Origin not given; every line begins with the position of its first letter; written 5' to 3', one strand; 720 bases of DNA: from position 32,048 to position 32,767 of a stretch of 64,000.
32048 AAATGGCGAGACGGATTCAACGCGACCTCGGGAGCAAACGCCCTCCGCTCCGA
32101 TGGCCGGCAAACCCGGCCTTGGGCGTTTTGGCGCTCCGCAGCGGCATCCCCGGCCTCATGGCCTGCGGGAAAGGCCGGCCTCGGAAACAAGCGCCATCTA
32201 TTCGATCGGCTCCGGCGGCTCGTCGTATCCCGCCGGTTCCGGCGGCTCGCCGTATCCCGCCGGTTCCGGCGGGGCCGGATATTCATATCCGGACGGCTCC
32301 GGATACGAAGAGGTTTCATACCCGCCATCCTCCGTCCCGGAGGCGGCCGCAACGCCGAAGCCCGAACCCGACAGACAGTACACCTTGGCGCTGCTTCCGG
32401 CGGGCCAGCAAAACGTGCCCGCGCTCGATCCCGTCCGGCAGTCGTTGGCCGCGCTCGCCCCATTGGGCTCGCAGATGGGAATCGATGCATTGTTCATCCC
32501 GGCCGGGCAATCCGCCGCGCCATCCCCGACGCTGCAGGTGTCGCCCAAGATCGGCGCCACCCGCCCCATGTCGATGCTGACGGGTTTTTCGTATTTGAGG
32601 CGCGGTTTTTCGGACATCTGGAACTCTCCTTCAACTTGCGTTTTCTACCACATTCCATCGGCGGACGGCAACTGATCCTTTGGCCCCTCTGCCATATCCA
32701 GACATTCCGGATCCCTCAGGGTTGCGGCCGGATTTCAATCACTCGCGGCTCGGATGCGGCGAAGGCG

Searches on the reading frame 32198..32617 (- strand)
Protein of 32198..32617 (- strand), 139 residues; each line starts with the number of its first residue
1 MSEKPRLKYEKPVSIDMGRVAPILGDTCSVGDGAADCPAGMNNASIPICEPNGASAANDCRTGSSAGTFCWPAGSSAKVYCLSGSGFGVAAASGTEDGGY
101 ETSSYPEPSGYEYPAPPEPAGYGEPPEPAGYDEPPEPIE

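Call 3: search_protein_families(library=pfam, proteins=[window:32198-32617:-], max_evalue=0.1)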
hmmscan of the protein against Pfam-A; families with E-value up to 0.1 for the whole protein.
window:32198-32617:- (139 aa): 0 families

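Call 4: search_protein_families(library=ncbifam, proteins=[window:32198-32617:-], max_evalue=0.1)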
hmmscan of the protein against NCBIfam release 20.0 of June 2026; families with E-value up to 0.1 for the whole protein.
window:32198-32617:- (139 aa): 0 families

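Call 26: find_homologous_proteins(query=window:32198-32617:-, max_evalue=0.001)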
Query window:32198-32617:- (139 aa): 120 proteins with E <= 0.001 among 348 candidates.
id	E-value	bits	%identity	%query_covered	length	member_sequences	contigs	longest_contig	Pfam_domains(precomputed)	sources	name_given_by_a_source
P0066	3.6e-86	305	100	100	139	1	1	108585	-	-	-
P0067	7.3e-52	194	68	100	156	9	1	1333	-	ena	-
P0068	7.8e-50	187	71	87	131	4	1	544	-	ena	-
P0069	2.7e-49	185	82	77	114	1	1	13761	-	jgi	-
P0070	4.2e-47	178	78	73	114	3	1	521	-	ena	-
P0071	1.1e-46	177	75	78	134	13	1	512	-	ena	-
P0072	1.2e-46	177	65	84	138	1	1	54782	-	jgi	jgi:hypothetical protein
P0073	1.1e-45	174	64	88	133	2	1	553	-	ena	-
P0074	1.3e-45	173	82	67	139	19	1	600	-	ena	-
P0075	1.7e-45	173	83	60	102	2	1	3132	-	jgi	jgi:hypothetical protein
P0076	4.4e-45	172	76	77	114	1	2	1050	-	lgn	-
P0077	9.7e-45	171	84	59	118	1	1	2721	-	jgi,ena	-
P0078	1.1e-44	170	66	84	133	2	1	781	-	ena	-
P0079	1.5e-44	170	85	67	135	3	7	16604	-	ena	-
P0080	1.6e-44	170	77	59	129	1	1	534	-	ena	-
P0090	3.9e-43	165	83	63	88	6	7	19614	-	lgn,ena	-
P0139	3.0e-40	156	76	63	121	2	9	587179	-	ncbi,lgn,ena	-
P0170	7.4e-26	109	65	61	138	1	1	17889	-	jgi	jgi:hypothetical protein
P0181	3.0e-18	85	55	62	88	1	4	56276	-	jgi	-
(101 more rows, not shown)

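Call 42: find_encoding_contigs(protein=P0181, flank=10000, max_places=2)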
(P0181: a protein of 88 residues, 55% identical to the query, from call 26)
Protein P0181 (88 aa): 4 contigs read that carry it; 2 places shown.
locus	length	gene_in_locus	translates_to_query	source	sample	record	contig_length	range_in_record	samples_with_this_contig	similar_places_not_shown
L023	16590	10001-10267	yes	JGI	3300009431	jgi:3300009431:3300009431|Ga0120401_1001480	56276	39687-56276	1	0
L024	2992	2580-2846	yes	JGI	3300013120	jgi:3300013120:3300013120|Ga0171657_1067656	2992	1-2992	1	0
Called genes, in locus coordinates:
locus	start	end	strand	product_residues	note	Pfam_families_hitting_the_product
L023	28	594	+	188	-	PF02397:Bac_transf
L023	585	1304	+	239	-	PF08889:WbqC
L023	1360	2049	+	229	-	PF08241:Methyltransf_11 (weak), PF13649:Methyltransf_25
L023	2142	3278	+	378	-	PF00155:Aminotran_1_2, PF01041:DegT_DnrJ_EryC1, PF01053:Cys_Met_Meta_PP, PF01212:Beta_elim_lyase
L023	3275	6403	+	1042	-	PF01073:3Beta_HSD, PF01370:Epimerase, PF02719:Polysacc_synt_2, PF04321:RmlD_sub_bind, PF05368:NmrA, PF13460:NAD_binding_10, PF16363:GDP_Man_Dehyd, PF05402:PqqD, +3 more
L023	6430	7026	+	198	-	PF05402:PqqD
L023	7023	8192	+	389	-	PF04055:Radical_SAM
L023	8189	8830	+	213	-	PF27840:ScmC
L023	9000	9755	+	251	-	PF05635:23S_rRNA_IVP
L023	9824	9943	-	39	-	-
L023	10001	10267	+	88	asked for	-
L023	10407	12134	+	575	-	PF14907:NTP_transf_5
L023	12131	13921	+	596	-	PF02463:SMC_N (faint), PF00005:ABC_tran, PF13304:AAA_21 (faint)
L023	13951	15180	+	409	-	PF10082:BBP2_2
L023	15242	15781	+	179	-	-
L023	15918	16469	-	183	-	PF13683:rve_3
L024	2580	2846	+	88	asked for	-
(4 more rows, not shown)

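Call 43: find_encoding_contigs(protein=P0090, flank=10000, max_places=2)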
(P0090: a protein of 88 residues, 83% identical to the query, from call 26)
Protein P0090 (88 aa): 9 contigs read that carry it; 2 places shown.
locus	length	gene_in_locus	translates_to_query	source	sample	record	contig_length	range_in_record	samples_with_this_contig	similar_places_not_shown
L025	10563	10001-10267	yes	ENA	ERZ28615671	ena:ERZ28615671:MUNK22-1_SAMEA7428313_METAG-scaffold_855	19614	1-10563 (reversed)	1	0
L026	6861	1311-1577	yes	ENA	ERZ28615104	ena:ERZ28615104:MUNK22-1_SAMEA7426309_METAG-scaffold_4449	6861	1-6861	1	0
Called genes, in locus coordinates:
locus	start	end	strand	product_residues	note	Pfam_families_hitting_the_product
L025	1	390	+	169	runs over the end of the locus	PF00583:Acetyltransf_1, PF13673:Acetyltransf_10, PF13508:Acetyltransf_7, PF08445:FR47 (weak)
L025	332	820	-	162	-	PF03942:DTW (weak), PF04034:Ribo_biogen_C (weak)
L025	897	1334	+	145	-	PF13279:4HBT_2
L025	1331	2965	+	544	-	PF00795:CN_hydrolase, PF02540:NAD_synthase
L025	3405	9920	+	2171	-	PF07705:CARDB, PF18887:MBG_3, PF00754:F5_F8_type_C, PF18887:MBG_3, PF00754:F5_F8_type_C, PF18887:MBG_3, PF00754:F5_F8_type_C, PF22633:F5_F8_type_C_2, +2 more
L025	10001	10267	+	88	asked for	-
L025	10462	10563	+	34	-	?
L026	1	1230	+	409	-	?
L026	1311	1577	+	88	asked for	-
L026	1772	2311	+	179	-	-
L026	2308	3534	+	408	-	PF14907:NTP_transf_5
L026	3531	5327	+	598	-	PF00005:ABC_tran, PF02463:SMC_N (faint), PF13304:AAA_21 (faint)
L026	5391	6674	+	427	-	PF10082:BBP2_2 (faint)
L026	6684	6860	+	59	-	?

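Call 56: find_encoding_contigs(protein=P0170, flank=10000, max_places=1)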
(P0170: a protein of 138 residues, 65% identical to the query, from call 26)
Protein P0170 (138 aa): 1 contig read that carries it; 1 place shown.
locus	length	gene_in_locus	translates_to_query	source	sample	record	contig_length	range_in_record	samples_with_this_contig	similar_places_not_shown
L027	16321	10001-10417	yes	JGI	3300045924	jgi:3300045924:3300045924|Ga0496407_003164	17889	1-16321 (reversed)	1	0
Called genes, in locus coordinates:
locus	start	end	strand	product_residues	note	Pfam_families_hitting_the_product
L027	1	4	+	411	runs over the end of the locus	PF01364:Peptidase_C25 (weak)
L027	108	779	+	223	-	PF01364:Peptidase_C25, PF18887:MBG_3 (weak)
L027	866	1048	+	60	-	PF18887:MBG_3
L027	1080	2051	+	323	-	PF00754:F5_F8_type_C, PF22633:F5_F8_type_C_2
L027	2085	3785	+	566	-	PF00754:F5_F8_type_C, PF22633:F5_F8_type_C_2 (weak), PF00754:F5_F8_type_C, PF22633:F5_F8_type_C_2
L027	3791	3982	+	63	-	-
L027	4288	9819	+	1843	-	PF00082:Peptidase_S8, PF00754:F5_F8_type_C, PF22633:F5_F8_type_C_2 (weak), PF00754:F5_F8_type_C, PF22633:F5_F8_type_C_2 (weak), PF00754:F5_F8_type_C, PF22633:F5_F8_type_C_2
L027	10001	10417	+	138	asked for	-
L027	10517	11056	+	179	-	-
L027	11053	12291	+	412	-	PF14907:NTP_transf_5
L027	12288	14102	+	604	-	-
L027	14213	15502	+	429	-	PF10082:BBP2_2 (faint)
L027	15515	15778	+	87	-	-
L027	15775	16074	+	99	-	-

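Call 57: find_encoding_contigs(protein=P0139, flank=10000, max_places=1)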
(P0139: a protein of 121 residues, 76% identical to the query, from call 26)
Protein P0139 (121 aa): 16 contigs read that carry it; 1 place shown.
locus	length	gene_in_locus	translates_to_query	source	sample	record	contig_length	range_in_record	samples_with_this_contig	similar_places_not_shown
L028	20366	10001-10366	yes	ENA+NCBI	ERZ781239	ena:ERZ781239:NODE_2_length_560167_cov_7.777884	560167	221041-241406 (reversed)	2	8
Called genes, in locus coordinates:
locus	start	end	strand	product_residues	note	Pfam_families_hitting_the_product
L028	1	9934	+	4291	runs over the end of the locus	PF17210:SdrD_B, PF17210:SdrD_B, PF20009:GEVED, PF17210:SdrD_B, PF01364:Peptidase_C25, PF18887:MBG_3, PF00754:F5_F8_type_C, PF00754:F5_F8_type_C, +7 more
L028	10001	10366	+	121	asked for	-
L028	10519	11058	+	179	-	-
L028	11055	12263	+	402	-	PF14907:NTP_transf_5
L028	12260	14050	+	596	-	PF00005:ABC_tran, PF02463:SMC_N (faint), PF13304:AAA_21 (faint)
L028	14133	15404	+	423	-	PF10082:BBP2_2 (faint)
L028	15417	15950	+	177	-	-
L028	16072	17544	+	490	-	PF01336:tRNA_anti-codon, PF00152:tRNA-synt_2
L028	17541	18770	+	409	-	PF12704:MacB_PCD, PF02687:FtsX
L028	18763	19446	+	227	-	PF00005:ABC_tran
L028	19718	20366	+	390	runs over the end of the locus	-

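Call 76: search_protein_families(library=pfam, proteins=[L023:13951-15180:+], max_evalue=0.01)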
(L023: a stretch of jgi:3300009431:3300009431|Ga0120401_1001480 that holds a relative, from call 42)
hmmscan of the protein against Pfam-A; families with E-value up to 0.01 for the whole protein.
L023:13951-15180:+ (409 aa): 2 families
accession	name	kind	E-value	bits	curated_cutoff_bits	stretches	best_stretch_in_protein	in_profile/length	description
PF10082.15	BBP2_2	-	2.5e-11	43.5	23.7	1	29-409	6-378/378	Putative beta-barrel porin 2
PF04575.19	SlipAM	-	0.0017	18.4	22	0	60-262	78-216/288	Surface lipoprotein assembly modifier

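Call 83: search_protein_families(library=padloc, proteins=[window:32198-32617:-], max_evalue=0.001)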
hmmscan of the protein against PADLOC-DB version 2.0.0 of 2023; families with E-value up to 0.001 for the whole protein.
window:32198-32617:- (139 aa): 0 families
